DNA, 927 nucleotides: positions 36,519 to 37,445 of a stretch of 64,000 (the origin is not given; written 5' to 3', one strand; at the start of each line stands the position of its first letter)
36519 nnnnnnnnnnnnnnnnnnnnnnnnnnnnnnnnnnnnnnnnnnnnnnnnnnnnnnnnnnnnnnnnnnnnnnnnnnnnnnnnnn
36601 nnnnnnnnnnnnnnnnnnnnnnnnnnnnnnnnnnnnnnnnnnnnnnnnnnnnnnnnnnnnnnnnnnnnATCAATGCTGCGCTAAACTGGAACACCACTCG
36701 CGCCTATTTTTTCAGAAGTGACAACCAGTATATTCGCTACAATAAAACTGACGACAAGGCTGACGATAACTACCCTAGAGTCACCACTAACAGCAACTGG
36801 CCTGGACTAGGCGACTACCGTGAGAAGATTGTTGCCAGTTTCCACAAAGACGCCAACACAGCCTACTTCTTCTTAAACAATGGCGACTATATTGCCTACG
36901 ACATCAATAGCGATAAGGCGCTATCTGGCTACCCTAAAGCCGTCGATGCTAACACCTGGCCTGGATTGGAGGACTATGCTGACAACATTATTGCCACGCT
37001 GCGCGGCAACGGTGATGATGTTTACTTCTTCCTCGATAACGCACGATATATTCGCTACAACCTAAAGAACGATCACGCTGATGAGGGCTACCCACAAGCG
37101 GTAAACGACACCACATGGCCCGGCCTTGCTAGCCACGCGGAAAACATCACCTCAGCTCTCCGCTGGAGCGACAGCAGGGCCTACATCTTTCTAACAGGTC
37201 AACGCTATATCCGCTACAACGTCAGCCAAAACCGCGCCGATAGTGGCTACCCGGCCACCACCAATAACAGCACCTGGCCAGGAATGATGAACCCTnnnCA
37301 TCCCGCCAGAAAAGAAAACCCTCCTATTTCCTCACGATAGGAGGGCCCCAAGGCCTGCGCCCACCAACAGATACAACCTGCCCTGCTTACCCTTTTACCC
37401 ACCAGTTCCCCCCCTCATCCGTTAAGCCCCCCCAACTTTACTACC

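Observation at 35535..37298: Secreted NPP-type phosphodiesterase fused to four hemopexin-like repeats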

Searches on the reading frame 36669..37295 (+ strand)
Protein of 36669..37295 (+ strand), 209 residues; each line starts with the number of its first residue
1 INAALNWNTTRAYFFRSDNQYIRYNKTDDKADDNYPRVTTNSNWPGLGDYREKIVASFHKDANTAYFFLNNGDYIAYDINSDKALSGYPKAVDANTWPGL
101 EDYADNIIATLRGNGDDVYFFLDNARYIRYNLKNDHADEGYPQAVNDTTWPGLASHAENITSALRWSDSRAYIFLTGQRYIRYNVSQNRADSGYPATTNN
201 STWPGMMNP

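Call 53: find_homologous_proteins(query=window:36669-37295:+, max_evalue=0.001)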
Query window:36669-37295:+ (209 aa): 88 proteins with E <= 0.001 among 458 candidates.
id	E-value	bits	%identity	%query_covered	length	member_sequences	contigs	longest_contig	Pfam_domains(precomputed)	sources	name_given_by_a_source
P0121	1.7e-74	268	54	100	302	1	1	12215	PF00045.25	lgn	-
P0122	7.3e-73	263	54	100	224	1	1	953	PF00045.25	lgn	-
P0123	2.3e-71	258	56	100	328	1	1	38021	PF00045.25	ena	-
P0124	6.0e-64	234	43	99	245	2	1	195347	PF00045.25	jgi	jgi:Hemopexin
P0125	6.3e-64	234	45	99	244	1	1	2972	PF00045.25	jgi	jgi:hypothetical protein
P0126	1.4e-62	229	52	86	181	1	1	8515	PF00045.25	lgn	-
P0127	2.7e-60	222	48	99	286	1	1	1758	PF00045.25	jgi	jgi:hypothetical protein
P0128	4.1e-60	221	46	99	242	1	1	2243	PF00900.27,PF00045.25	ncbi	-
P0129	4.9e-60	221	47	99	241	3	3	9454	PF00045.25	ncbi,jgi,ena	jgi:hypothetical protein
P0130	6.8e-60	221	43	99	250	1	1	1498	PF00045.25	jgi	jgi:hypothetical protein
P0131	7.6e-59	217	41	99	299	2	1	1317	PF00045.25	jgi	jgi:hypothetical protein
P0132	1.6e-58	216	40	100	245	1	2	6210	PF00045.25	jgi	-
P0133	2.0e-58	216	45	99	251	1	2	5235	PF00045.25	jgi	jgi:hypothetical protein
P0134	2.0e-58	216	44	99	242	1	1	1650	PF00045.25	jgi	jgi:hypothetical protein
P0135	2.1e-57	213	40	99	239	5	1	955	PF00045.25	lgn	-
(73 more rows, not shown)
